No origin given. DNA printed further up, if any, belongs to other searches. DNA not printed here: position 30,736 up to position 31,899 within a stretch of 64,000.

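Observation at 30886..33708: Two complementary CobT paralogues flanking cobS: ArsA/ArsB-like heterodimer, possible phenolyl or unusual lower-ligand cobamide pathway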

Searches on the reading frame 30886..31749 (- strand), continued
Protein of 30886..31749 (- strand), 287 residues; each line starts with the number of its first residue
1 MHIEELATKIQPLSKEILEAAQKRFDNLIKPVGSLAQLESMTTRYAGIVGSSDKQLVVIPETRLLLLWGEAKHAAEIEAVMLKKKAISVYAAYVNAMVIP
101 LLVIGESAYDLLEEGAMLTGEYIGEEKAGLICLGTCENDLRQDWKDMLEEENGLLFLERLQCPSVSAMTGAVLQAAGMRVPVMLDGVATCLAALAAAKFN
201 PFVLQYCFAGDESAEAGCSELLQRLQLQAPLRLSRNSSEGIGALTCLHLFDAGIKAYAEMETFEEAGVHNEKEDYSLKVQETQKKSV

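Call 33: find_encoding_contigs(protein=P0250, flank=5000, max_places=2)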
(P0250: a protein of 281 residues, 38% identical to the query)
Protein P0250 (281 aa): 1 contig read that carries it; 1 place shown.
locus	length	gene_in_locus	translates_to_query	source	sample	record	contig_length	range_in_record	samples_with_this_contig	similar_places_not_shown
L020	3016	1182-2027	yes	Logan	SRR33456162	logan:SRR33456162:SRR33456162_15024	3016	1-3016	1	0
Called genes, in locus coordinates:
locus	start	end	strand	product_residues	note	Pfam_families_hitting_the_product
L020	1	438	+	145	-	?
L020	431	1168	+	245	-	PF02654:CobS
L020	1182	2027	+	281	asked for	PF02277:DBI_PRT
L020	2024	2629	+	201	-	PF00300:His_Phos_1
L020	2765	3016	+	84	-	?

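Call 34: find_encoding_contigs(protein=P0254, flank=5000, max_places=1)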
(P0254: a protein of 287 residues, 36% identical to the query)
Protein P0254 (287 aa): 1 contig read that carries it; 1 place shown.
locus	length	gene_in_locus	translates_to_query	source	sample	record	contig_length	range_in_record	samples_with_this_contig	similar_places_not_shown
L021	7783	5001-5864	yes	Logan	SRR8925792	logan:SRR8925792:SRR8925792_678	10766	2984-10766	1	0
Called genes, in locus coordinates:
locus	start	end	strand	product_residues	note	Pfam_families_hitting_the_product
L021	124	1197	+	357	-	PF05343:Peptidase_M42, PF01546:Peptidase_M20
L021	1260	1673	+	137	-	PF00334:NDK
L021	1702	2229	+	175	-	PF01923:Cob_adeno_trans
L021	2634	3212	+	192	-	PF02283:CobU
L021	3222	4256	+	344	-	PF02277:DBI_PRT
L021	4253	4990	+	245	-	PF02654:CobS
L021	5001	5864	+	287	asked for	PF02277:DBI_PRT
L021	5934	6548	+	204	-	PF00300:His_Phos_1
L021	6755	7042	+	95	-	PF13451:zf_Tbcl, PF23477:zf_Tbcl_2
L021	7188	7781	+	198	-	?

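Call 35: find_encoding_contigs(protein=P0265, flank=5000, max_places=1)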
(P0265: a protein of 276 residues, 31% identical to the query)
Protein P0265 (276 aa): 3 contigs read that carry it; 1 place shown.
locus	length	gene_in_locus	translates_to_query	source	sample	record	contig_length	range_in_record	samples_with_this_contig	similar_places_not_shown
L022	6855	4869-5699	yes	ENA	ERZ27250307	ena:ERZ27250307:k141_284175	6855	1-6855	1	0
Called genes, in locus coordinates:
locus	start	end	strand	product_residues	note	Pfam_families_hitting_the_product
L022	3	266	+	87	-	?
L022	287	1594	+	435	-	PF04748:Polysacc_deac_2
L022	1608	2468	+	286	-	PF01435:Peptidase_M48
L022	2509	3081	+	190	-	PF02283:CobU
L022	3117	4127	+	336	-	PF02277:DBI_PRT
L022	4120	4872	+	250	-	PF02654:CobS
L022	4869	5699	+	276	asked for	PF02277:DBI_PRT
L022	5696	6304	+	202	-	PF00300:His_Phos_1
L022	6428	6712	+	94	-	PF13451:zf_Tbcl, PF23477:zf_Tbcl_2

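Call 36: find_encoding_contigs(protein=P0283, flank=5000, max_places=1)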
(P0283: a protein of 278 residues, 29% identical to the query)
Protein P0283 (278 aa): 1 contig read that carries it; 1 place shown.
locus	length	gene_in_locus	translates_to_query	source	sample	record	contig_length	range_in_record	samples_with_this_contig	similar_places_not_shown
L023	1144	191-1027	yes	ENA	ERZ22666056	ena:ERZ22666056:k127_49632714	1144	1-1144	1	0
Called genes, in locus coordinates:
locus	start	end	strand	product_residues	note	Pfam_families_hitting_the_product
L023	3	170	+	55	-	?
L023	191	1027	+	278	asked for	PF02277:DBI_PRT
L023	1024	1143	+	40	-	?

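Call 37: find_encoding_contigs(protein=P0299, flank=5000, max_places=1)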
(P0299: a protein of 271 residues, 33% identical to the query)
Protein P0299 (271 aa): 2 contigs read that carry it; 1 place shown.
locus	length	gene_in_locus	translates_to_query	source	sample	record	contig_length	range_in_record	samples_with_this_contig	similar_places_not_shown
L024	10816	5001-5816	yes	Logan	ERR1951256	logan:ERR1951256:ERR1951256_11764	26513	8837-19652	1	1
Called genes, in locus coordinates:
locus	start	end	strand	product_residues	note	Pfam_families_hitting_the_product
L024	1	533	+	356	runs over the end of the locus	PF03576:Peptidase_S58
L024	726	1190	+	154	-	PF06177:QueT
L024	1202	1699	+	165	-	PF14819:QueF_N (faint), PF14489:QueF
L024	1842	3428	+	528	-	PF13185:GAF_2, PF01590:GAF, PF13492:GAF_3, PF01590:GAF, PF13185:GAF_2, PF00990:GGDEF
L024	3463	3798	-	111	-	PF03232:COQ7 (weak)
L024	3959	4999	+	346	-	PF02277:DBI_PRT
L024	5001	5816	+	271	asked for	PF02277:DBI_PRT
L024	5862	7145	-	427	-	PF03553:Na_H_antiporter, PF03600:CitMHS (faint), PF03553:Na_H_antiporter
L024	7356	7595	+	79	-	-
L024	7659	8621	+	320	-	-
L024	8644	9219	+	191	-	PF02525:Flavodoxin_2, PF03358:FMN_red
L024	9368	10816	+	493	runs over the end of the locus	PF00474:SSF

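Call 49: list_cluster_members(proteins=[P0118, P0250, P0254, P0265, P0283, P0299, P0242, P0246, P0255, P0337])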
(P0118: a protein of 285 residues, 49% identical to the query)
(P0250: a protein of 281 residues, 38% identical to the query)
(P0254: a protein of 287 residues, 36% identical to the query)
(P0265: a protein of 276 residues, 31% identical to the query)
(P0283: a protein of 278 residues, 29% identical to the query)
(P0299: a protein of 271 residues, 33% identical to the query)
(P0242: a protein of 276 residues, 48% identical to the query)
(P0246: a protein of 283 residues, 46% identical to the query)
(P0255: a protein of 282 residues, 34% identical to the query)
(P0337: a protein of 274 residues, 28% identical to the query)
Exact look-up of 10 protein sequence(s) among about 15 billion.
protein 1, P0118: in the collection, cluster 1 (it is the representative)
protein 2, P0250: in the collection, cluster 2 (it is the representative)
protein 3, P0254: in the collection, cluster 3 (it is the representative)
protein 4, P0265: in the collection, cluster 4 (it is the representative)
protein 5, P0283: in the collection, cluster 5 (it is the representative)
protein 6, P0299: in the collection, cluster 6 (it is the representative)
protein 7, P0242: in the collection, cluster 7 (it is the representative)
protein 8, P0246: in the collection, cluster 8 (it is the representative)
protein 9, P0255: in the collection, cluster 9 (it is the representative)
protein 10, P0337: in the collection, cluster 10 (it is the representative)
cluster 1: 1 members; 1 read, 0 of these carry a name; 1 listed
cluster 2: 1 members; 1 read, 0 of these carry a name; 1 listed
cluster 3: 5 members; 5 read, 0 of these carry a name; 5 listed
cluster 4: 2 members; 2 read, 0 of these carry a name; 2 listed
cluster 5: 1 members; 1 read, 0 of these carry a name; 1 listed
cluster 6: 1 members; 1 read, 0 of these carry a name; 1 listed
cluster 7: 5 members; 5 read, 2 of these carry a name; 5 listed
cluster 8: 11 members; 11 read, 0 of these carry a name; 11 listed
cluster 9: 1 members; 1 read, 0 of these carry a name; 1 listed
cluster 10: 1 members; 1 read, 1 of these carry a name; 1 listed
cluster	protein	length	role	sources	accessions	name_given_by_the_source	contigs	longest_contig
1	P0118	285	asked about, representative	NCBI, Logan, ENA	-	-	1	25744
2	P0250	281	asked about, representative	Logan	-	-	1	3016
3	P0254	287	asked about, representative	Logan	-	-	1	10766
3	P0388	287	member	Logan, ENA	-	-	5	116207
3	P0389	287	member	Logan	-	-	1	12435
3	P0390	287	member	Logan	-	-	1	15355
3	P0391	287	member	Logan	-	-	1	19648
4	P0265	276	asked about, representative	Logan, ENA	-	-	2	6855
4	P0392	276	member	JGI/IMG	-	-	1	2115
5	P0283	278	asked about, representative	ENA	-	-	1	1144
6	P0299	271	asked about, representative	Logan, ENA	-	-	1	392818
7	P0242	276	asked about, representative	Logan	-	-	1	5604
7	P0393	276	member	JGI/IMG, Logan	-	NaMN:DMB phosphoribosyltransferase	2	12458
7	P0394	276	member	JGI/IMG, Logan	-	NaMN:DMB phosphoribosyltransferase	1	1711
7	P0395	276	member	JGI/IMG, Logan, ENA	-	-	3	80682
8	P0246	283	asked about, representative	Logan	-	-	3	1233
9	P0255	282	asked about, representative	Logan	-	-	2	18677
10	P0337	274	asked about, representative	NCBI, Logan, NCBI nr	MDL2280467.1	nicotinate-nucleotide--dimethylbenzimidazole phosphoribosyltransferase [Selenomonadales ...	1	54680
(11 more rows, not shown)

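Call 52: find_homologous_proteins(query=A2, max_evalue=1e-10)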
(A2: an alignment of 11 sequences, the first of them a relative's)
Query A2 (11 sequences) (287 aa, profile of the alignment): 345 proteins with E <= 1e-10 among 8000 candidates; the best 120 are listed.
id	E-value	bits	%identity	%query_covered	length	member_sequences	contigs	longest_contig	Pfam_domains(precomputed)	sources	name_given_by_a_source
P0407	6.0e-118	412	49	93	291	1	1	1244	PF02277.23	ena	-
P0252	6.8e-118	411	49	93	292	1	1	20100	PF02277.23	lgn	-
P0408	1.1e-116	407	49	93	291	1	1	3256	PF02277.23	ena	-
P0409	9.0e-116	404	49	93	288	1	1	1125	PF02277.23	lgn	-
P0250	1.1e-114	401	44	98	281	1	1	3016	PF02277.23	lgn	-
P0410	7.5e-114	398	48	93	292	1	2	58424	PF02277.23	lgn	-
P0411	3.4e-112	393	46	94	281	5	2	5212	PF02277.23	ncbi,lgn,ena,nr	ncbi:MAG: nicotinate-nucleotide--dimethylbenzimidazole phosphoribosyltransferase [Acidaminococcaceae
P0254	2.5e-110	387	100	100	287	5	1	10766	PF02277.23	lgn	-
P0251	2.6e-110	387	47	96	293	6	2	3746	PF02277.23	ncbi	ncbi:MAG: nicotinate-nucleotide--dimethylbenzimidazole phosphoribosyltransferase [Acidaminococcaceae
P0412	3.6e-109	383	44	94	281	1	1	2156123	PF02277.23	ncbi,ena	-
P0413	3.1e-108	380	46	94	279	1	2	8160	PF02277.23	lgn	-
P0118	2.1e-106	374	33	96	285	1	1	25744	PF02277.23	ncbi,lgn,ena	-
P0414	3.5e-106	373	45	98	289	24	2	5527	PF02277.23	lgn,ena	-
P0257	3.2e-105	370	41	96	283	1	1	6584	PF02277.23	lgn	-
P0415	6.4e-105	369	45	97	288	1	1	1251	PF02277.23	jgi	-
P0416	2.8e-104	367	42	97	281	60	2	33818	PF02277.23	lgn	-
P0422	1.0e-101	358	48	97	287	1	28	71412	PF02277.23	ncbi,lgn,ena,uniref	ncbi:Nicotinate-nucleotide--dimethylbenzimidazole phosphoribosyltransferase [bioreactor metagenome]|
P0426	2.8e-101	357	47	97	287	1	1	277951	PF02277.23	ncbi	ncbi:MAG: nicotinate-nucleotide--dimethylbenzimidazole phosphoribosyltransferase [Acidaminococcaceae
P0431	5.1e-101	356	48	97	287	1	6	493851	PF02277.23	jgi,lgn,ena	-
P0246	2.1e-100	354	41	90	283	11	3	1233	PF02277.23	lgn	-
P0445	2.2e-100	354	42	90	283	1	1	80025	PF02277.23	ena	-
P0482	2.2e-99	351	41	90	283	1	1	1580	PF02277.23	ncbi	-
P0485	2.5e-99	350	40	90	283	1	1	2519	PF02277.23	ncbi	-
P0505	7.0e-99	349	41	90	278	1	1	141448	PF02277.23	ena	-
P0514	1.2e-98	348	42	100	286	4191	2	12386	PF02277.23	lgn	-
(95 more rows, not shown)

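Call 53: list_cluster_members(proteins=[P0412, P0514, P0431, P0426, P0422, P0445, P0505, P0416, P0482, P0485])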
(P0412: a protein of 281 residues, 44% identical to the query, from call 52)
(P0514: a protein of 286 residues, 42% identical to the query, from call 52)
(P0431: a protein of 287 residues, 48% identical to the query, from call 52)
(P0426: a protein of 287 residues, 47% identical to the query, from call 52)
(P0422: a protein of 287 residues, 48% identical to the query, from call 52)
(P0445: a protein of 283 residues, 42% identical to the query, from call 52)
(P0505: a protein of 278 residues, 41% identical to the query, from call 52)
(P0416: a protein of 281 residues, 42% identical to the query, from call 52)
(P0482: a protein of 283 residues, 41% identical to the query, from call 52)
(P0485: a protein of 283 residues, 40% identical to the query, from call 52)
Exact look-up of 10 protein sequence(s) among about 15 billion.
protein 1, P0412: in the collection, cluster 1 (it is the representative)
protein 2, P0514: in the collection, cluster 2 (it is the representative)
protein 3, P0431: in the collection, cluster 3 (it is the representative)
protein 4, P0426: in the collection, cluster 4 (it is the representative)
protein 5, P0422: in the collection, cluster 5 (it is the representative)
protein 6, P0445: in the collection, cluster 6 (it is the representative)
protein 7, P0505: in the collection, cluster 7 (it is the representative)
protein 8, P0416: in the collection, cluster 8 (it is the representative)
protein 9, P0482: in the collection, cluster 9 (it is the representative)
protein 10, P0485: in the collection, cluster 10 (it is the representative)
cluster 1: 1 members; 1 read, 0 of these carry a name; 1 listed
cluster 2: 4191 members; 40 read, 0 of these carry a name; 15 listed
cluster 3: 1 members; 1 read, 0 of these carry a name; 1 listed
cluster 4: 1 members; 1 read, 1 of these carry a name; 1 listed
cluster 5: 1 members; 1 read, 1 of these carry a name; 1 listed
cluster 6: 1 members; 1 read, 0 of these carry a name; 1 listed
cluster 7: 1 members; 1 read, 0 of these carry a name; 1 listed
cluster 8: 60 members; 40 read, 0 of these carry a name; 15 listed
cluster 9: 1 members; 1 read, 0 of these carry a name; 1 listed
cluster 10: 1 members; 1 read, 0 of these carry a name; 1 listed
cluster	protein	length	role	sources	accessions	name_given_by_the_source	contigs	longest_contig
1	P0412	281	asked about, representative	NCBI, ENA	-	-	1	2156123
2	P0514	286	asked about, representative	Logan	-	-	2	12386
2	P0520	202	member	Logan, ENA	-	-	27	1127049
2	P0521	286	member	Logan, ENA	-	-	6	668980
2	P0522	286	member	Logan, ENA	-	-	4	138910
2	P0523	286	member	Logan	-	-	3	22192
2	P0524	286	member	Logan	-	-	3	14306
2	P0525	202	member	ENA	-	-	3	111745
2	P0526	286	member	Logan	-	-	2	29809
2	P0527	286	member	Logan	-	-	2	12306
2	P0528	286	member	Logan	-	-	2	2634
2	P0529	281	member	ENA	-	-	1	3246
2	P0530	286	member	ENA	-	-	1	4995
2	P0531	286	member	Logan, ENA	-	-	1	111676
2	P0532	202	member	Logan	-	-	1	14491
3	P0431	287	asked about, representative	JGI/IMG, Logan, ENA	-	-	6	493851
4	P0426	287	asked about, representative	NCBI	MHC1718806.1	MAG: nicotinate-nucleotide--dimethylbenzimidazole phosphoribosyltransferase ...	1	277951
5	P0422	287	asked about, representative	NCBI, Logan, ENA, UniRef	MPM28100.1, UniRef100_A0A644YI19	Nicotinate-nucleotide--dimethylbenzimidazole phosphoribosyltransferase [bioreactor ... | Nicotinate-nucleotide--dimethylbenzimidazole phosphoribosyltransferase n=1 Tax=bioreactor ...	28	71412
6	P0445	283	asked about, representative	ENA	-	-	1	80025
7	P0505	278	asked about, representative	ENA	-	-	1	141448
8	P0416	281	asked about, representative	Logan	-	-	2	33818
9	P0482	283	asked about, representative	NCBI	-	-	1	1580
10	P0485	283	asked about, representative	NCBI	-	-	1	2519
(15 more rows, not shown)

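Call 54: predict_structure(alignment_id=A1)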
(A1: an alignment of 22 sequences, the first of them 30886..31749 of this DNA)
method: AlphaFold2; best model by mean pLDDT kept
length: 287 residues; sequences in the alignment: 22
mean_pLDDT: 89.7   pTM: 0.87
mean pLDDT of the five models: 89.7, 89.6, 89.4, 89.1, 88.4
residues with pLDDT >= 90: 217; 70-90: 42; 50-70: 20; < 50: 8
segments of 3 or more residues with pLDDT < 50: 271-276
pLDDT, mean of each block of 10 residues (from residue 1): 86 97 86 68 95 95 97 93 91 95 95 98 97 93 89 95 97 98 97 97 97 92 94 89 93 90 73 49 58
secondary structure, 60 per line:
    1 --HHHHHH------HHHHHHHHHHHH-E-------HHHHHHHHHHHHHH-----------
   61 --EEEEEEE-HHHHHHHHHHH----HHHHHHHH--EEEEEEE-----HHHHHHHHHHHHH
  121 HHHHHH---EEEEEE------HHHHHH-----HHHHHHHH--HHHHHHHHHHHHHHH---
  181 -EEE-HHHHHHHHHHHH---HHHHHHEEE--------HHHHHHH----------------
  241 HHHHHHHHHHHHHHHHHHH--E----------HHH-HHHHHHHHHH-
elements in order: H3-8 H15-26 H36-49 E63-69 H71-81 H86-93 E96-102 H108-126 E130-135 H142-147 H153-160 H163-177 E182-184 H186-197 H201-206 E207-209 H218-224 H241-259 H277-286

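Call 56: find_encoding_contigs(protein=P0412, flank=5000, max_places=1)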
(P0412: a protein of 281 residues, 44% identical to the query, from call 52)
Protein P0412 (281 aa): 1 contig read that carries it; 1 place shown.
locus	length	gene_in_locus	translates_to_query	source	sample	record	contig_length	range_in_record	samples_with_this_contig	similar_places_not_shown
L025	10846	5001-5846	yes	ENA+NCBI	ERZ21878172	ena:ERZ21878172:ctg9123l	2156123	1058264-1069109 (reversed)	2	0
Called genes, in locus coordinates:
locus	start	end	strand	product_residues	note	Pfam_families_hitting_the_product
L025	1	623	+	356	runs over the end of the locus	PF05343:Peptidase_M42, PF01546:Peptidase_M20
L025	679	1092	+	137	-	PF00334:NDK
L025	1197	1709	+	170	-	PF01923:Cob_adeno_trans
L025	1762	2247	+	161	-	PF00583:Acetyltransf_1, PF13673:Acetyltransf_10 (weak), PF13508:Acetyltransf_7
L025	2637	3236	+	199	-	PF02283:CobU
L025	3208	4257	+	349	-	PF02277:DBI_PRT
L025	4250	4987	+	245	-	PF02654:CobS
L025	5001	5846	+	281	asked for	PF02277:DBI_PRT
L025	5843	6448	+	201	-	PF00300:His_Phos_1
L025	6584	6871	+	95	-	PF13451:zf_Tbcl, PF23477:zf_Tbcl_2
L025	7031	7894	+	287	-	PF09924:LPG_synthase_C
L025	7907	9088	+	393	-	PF13527:Acetyltransf_9, PF17668:Acetyltransf_17, PF13530:SCP2_2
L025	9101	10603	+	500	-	PF18072:FGAR-AT_linker (weak)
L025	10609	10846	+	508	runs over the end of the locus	PF02769:AIRS_C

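Call 58: fold_search(model_id=the predicted structure, library=pdb)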
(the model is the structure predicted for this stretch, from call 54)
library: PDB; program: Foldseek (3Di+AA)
matches with E <= 10: 1266; with E <= 0.001: 30
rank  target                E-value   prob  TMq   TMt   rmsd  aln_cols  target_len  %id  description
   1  4kqf                  5.8e-17  1.00  0.79  0.66   3.3       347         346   20  Crystal structure of CobT E174A complexed with adenine (released 2014-03-12)
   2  4hdm_B                6.1e-17  1.00  0.80  0.71   3.8       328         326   24  Crystal Structure of ArsAB in Complex with p-cresol (released 2012-10-24)
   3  4hdr_D                1.2e-16  1.00  0.79  0.70   4.3       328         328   25  Crystal Structure of ArsAB in Complex with 5,6-dimethylbenzimidazole (released 2012-10-24)
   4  4hdr_B                2.0e-16  1.00  0.79  0.70   4.3       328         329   24  Crystal Structure of ArsAB in Complex with 5,6-dimethylbenzimidazole (released 2012-10-24)
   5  6b5f_B                2.8e-16  1.00  0.78  0.67   3.3       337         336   21  Crystal structure of nicotinate mononucleotide-5,6-dimethylbenzimidazole phosphoribosyltransferase CobT from Yersinia  (released 2017-10-18)
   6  4kqg                  3.7e-16  1.00  0.76  0.64   4.3       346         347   21  Crystal structure of CobT E174A complexed with DMB (released 2014-03-12)
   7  4hdk_B                4.8e-16  1.00  0.80  0.70   4.7       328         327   24  Crystal Structure of ArsAB in Complex with Phloroglucinol (released 2012-10-24)
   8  6b5f_A                5.3e-16  1.00  0.78  0.66   3.1       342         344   21  Crystal structure of nicotinate mononucleotide-5,6-dimethylbenzimidazole phosphoribosyltransferase CobT from Yersinia  (released 2017-10-18)
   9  4kqj                  7.7e-16  1.00  0.78  0.65   3.5       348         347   21  Crystal structure of CobT S80Y/Q88M/L175M complexed with p-cresol and NaMN (released 2014-03-12)
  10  1jha                  9.5e-16  1.00  0.78  0.66   3.3       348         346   20  Structural Investigation of the Biosynthesis of Alternative Lower Ligands for Cobamides by Nicotinate Mononucleotide:5,6 (released 2001-09-26)
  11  4kqh                  1.5e-15  1.00  0.79  0.68   3.1       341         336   20  Crystal structure of CobT E317A (released 2014-03-12)
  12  4hdr_C                1.6e-15  1.00  0.80  0.70   2.8       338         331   19  Crystal Structure of ArsAB in Complex with 5,6-dimethylbenzimidazole (released 2012-10-24)
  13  4hdk_A                1.8e-15  1.00  0.80  0.70   2.9       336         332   18  Crystal Structure of ArsAB in Complex with Phloroglucinol (released 2012-10-24)
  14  1l4b                  1.9e-15  1.00  0.77  0.66   3.3       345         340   20  Crystal Structure of CobT in apo state (released 2002-09-07)
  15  4kqk_B                2.1e-15  1.00  0.77  0.65   3.5       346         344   21  Crystal structure of CobT S80Y/Q88M/L175M complexed with p-cresol (released 2014-03-12)
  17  4hdr_A                3.0e-15  1.00  0.78  0.67   3.0       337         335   19  Crystal Structure of ArsAB in Complex with 5,6-dimethylbenzimidazole (released 2012-10-24)
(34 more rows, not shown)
